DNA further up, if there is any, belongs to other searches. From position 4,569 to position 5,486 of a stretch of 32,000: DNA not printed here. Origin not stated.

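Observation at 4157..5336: Tightly coupled four-gene operon: two tandem RHH mini-proteins plus two unknown proteins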

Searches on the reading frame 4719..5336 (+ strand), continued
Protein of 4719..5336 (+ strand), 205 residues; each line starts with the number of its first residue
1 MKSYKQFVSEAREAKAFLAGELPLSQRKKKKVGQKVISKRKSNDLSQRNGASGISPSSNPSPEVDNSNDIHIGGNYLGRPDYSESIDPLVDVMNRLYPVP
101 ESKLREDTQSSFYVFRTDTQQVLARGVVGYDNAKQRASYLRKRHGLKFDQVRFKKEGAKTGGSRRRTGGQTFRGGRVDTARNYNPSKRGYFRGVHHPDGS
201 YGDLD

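Call 72: fold_search(model_id=the predicted structure, library=viral)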
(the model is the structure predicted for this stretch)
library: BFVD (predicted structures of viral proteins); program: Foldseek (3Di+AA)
matches with E <= 10: 297; with E <= 0.001: 0
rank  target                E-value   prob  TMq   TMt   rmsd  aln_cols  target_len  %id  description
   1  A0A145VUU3            1.7e-02  0.44  0.18  0.05  23.1       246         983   11  Uncharacterized protein [Abalone herpesvirus Taiwan/2005]
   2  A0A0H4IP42            2.2e-02  0.60  0.17  0.26  25.1       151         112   11  Uncharacterized protein [Stenotrophomonas phage IME-SM1]
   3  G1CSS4                4.3e-02  0.75  0.20  0.32  24.6       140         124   17  Uncharacterized protein [Cronobacter phage ESP2949-1]
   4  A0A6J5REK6            5.2e-02  0.57  0.19  0.21  25.0       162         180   15  GIY-YIG nuclease superfamily [uncultured Caudovirales phage]
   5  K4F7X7                8.4e-02  0.84  0.21  0.24   8.2        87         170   18  Uncharacterized protein [Cronobacter phage vB_CsaP_GAP52]
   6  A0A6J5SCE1            1.2e-01  0.57  0.24  0.13  19.6       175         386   15  Uncharacterized protein [uncultured Caudovirales phage]
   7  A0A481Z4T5            1.5e-01  0.10  0.13  0.10  26.7       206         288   13  Uncharacterized protein [Pithovirus LCPAC101]
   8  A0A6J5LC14            1.8e-01  0.75  0.26  0.07   8.3       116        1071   17  Amidoligase enzyme [uncultured Caudovirales phage]
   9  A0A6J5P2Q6            2.4e-01  0.14  0.16  0.21   9.1       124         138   10  Uncharacterized protein [uncultured Caudovirales phage]
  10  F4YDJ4                2.7e-01  0.33  0.18  0.31  13.1       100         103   12  Uncharacterized protein [Pseudomonas phage JG004]
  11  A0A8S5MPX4            3.4e-01  0.11  0.14  0.16  32.4       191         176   10  DNA binding protein (Fragment) [Microviridae sp. ctjwa4]
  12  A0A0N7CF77            3.6e-01  0.23  0.17  0.25  17.3       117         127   11  Uncharacterized protein [Salmonella phage 37]
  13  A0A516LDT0            3.8e-01  0.54  0.17  0.51   4.0        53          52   24  (no name in the UniProt tables at hand)
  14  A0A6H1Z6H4            4.1e-01  0.12  0.14  0.22  15.8       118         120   16  (no name in the UniProt tables at hand)
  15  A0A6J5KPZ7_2          4.6e-01  0.72  0.23  0.06  13.0        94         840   13  Cytidine and deoxycytidylate deaminase domain containing protein [uncultured Caudovirales phage]
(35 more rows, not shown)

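Call 74: search_protein_families(library=pfam, proteins=[L007:6163-7878:+, L007:8672-9454:-, L007:788-1435:-, L007:323-751:-, L007:1963-2592:+, L007:2725-3027:-, L007:3516-3917:-, L007:3917-5701:-, L007:8052-8339:-, L007:8485-8661:-], max_evalue=0.1)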
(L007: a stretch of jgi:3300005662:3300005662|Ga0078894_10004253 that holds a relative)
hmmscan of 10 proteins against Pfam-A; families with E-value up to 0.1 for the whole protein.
L007:6163-7878:+ (571 aa): 1 family
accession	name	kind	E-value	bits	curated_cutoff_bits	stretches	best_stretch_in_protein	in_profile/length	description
PF19263.5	DUF5906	-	0.00087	20.4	27.6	1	259-356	6-103/114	Family of unknown function (DUF5906)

L007:8672-9454:- (260 aa): 1 family
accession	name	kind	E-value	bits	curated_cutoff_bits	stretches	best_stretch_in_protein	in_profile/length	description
PF16523.10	betaPIX_CC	-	0.0062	16.8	26.8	1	64-100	35-71/85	betaPIX coiled coil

L007:788-1435:- (215 aa): 0 families

L007:323-751:- (142 aa): 1 family
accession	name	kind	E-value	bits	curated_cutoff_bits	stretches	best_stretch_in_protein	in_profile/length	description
PF25107.1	VWA7_N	-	0.057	13.2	27.5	1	41-78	122-160/230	VWA7 N-terminal domain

L007:1963-2592:+ (209 aa): 8 families
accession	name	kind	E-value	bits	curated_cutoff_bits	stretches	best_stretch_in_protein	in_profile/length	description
PF08279.18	HTH_11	-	2.4e-06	27.7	25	1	148-176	4-32/55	HTH domain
PF12728.13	HTH_17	-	0.00011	22.8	27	0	19-60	2-43/51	Helix-turn-helix domain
PF07022.19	Phage_CI_repr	-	0.0057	17.4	22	0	22-39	16-33/65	Bacteriophage CI repressor helix-turn-helix domain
PF13411.12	MerR_1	-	0.0057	17.2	21.6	0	161-205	2-42/69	MerR HTH family regulatory protein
PF13384.12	HTH_23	-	0.035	14.4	24.6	0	16-37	15-36/50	Homeodomain-like domain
PF00392.27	GntR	-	0.056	13.5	27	0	17-40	22-49/64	Bacterial regulatory proteins, gntR family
PF04967.18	HTH_10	-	0.094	13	23.1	0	18-41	23-46/53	HTH DNA binding domain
PF12802.13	MarR_2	-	0.095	13.3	27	0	18-35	19-37/61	MarR family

L007:2725-3027:- (100 aa): 0 families

L007:3516-3917:- (133 aa): 0 families

L007:3917-5701:- (594 aa): 8 families
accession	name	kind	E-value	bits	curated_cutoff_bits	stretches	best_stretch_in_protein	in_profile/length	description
PF02195.25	ParB_N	-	4.5e-06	27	26.3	1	63-145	6-94/95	ParB N-terminal domain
PF13649.12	Methyltransf_25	-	4e-05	24.6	27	1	353-425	1-70/97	Methyltransferase domain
PF01555.25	N6_N4_Mtase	-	8.4e-05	23.1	26.7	0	349-388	181-220/221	DNA methylase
PF01170.24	UPF0020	-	0.00012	22.3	22.3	1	348-431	27-133/197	RMKL-like, methyltransferase domain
PF03602.21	Cons_hypoth95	-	0.00033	20.8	24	1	348-431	40-125/182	Conserved hypothetical protein 95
PF13847.12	Methyltransf_31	-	0.0011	19.2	27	1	349-427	3-82/145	Methyltransferase domain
PF13489.12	Methyltransf_23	-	0.048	13.8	27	0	347-424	20-86/164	Methyltransferase domain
PF22485.1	DUF6987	-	0.092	13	26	0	179-240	91-148/200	Domain of unknown function (DUF6987)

L007:8052-8339:- (95 aa): 1 family
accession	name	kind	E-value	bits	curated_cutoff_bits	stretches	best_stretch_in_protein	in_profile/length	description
PF14322.12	SusD-like_3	-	0.026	15.2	27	1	25-81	88-142/191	Starch-binding associating with outer membrane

L007:8485-8661:- (58 aa): 1 family
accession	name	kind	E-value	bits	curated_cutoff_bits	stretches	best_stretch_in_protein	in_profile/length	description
PF09149.16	DUF1935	-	0.092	13.4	27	1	23-53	12-40/108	Domain of unknown function (DUF1935)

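Call 75: search_protein_families(library=phrogs, proteins=[L007:6163-7878:+, L007:8672-9454:-, L007:788-1435:-, L007:323-751:-, L007:1963-2592:+, L007:2725-3027:-, L007:3516-3917:-, L007:3917-5701:-, L007:8052-8339:-, L007:8485-8661:-], max_evalue=0.01)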
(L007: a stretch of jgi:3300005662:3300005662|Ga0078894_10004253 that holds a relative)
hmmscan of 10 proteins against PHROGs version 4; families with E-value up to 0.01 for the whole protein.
L007:6163-7878:+ (571 aa): 1 family
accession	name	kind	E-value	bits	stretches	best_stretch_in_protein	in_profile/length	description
phrog_28855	-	unknown function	1.1e-37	130.9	1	60-428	361-693/804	-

L007:8672-9454:- (260 aa): 0 families

L007:788-1435:- (215 aa): 7 families
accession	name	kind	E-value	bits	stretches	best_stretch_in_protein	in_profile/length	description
phrog_678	-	DNA, RNA and nucleotide metabolism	1e-06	29.6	1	56-153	95-189/346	replication initiation O-like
phrog_270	-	DNA, RNA and nucleotide metabolism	9.5e-06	26.2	1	48-161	71-167/383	replication initiation protein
phrog_428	-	DNA, RNA and nucleotide metabolism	4.6e-05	23.8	1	57-159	138-234/455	replication initiation protein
phrog_391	-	DNA, RNA and nucleotide metabolism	8.4e-05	23.4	1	49-159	42-162/298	replication initiation O-like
phrog_11233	-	DNA, RNA and nucleotide metabolism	0.0011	19.5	1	35-173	42-175/297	replication initiation protein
phrog_4405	-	unknown function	0.0038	18.4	1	43-121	32-107/168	-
phrog_8102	-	DNA, RNA and nucleotide metabolism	0.0049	17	1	57-126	69-138/337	replication initiation protein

L007:323-751:- (142 aa): 0 families

L007:1963-2592:+ (209 aa): 3 families
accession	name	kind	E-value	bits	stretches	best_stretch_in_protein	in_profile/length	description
phrog_1553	-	integration and excision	2.5e-05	24.8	0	19-37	5-23/65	excisionase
phrog_66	-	integration and excision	0.0019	18.9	0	17-63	92-139/412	excisionase and transcriptional regulator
phrog_7950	-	transcription regulation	0.0083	17.2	0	156-184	17-45/68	transcriptional repressor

L007:2725-3027:- (100 aa): 0 families

L007:3516-3917:- (133 aa): 0 families

L007:3917-5701:- (594 aa): 22 families
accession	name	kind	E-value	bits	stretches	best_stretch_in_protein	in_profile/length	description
phrog_3264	-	DNA, RNA and nucleotide metabolism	2e-29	104.3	1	54-253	43-278/337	ParB-like partition protein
phrog_4715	-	DNA, RNA and nucleotide metabolism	5.2e-21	75.7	1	60-259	147-351/630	ParB-like partition protein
phrog_498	-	other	6.6e-17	62.3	2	74-146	50-125/633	DNA methyltransferase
phrog_12047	-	DNA, RNA and nucleotide metabolism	2.8e-16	60.9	1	66-186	6-124/301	ParB-like partition nuclease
phrog_21315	-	unknown function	1.2e-12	48.5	1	65-201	15-143/415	-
phrog_620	-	DNA, RNA and nucleotide metabolism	8.9e-10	40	1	79-144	29-95/217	ParB-like partition protein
phrog_3951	-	unknown function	1.2e-08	35.9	1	54-140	12-107/301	-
phrog_67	-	other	1.2e-08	35.5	2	415-468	138-187/743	DNA methyltransferase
phrog_12517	-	unknown function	1.7e-08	35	1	290-468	38-226/316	-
phrog_18146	-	other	2.5e-07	31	1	341-381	62-101/452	DNA methyltransferase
phrog_15396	-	DNA, RNA and nucleotide metabolism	9.8e-07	29.8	1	77-145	22-91/258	ParB-like partition nuclease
phrog_8071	-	DNA, RNA and nucleotide metabolism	2.3e-06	28.1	1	75-136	23-85/389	ParB-like partition protein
phrog_940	-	DNA, RNA and nucleotide metabolism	2.6e-06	27.9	1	74-150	21-98/388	nuclease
phrog_5475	-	unknown function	3.8e-06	27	1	75-197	19-142/458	-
phrog_1033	-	DNA, RNA and nucleotide metabolism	6.6e-05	23.9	1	76-137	51-124/334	ParB-like partition protein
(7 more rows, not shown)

L007:8052-8339:- (95 aa): 0 families

L007:8485-8661:- (58 aa): 0 families

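Call 76: find_encoding_contigs(protein=P0165, flank=6000, max_places=3)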
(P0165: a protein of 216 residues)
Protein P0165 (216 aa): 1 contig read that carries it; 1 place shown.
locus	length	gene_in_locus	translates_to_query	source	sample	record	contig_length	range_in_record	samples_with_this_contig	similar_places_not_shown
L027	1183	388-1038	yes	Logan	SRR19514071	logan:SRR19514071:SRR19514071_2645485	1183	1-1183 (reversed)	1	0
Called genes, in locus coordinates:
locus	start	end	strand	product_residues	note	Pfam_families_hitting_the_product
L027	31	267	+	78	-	-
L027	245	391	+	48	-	-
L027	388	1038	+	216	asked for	-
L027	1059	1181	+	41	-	?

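Call 77: find_encoding_contigs(protein=P0153, flank=6000, max_places=3)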
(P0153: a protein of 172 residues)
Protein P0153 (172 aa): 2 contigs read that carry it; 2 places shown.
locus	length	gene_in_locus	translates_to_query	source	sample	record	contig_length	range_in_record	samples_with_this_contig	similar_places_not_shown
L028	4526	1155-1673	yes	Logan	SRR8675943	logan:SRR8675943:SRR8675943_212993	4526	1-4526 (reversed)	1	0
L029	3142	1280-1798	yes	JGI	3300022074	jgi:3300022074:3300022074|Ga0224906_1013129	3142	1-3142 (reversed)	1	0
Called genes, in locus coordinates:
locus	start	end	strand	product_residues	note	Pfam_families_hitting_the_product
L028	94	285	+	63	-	-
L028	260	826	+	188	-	-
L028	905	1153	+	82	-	-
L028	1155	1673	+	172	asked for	-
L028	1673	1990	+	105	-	-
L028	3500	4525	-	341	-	?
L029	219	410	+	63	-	-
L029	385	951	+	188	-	-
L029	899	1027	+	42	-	-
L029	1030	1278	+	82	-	-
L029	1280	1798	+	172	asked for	-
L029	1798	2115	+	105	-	-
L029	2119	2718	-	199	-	-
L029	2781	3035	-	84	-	-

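Call 78: find_encoding_contigs(protein=P0158, flank=6000, max_places=3)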
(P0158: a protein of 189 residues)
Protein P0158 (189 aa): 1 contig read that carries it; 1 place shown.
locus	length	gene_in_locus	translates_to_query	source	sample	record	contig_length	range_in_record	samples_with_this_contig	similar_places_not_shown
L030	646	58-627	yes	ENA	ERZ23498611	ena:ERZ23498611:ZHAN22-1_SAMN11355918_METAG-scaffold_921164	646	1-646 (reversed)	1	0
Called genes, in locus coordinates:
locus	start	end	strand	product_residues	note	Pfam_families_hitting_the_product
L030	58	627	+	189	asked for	-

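Call 82: search_dna_similar(query=window:4719-5333:+, collection=phages, mode=protein, max_evalue=0.01)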
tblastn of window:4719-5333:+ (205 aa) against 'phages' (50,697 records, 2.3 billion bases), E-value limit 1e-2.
No match.

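Call 83: search_dna_similar(query=window:4719-5333:+, collection=plasmids, mode=protein, max_evalue=0.01)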
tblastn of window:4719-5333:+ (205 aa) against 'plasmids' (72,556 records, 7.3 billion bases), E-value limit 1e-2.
No match.

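Call 102: search_protein_families(library=phrogs, alignment_id=A11, max_evalue=0.1)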
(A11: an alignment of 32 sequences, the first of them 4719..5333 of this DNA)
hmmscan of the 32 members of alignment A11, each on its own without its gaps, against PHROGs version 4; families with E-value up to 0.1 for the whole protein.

A. member 1, window:4719-5333:+ (205 aa): 0 families

B. families by the number of members that match (of 32 scanned): 8 families
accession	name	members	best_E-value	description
phrog_15139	-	1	0.0028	-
phrog_19258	-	1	0.01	-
phrog_8593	-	1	0.037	-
phrog_3966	-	1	0.038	-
phrog_26113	-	1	0.043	-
phrog_14358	-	1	0.049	-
phrog_33250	-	1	0.055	-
phrog_22445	-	1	0.07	-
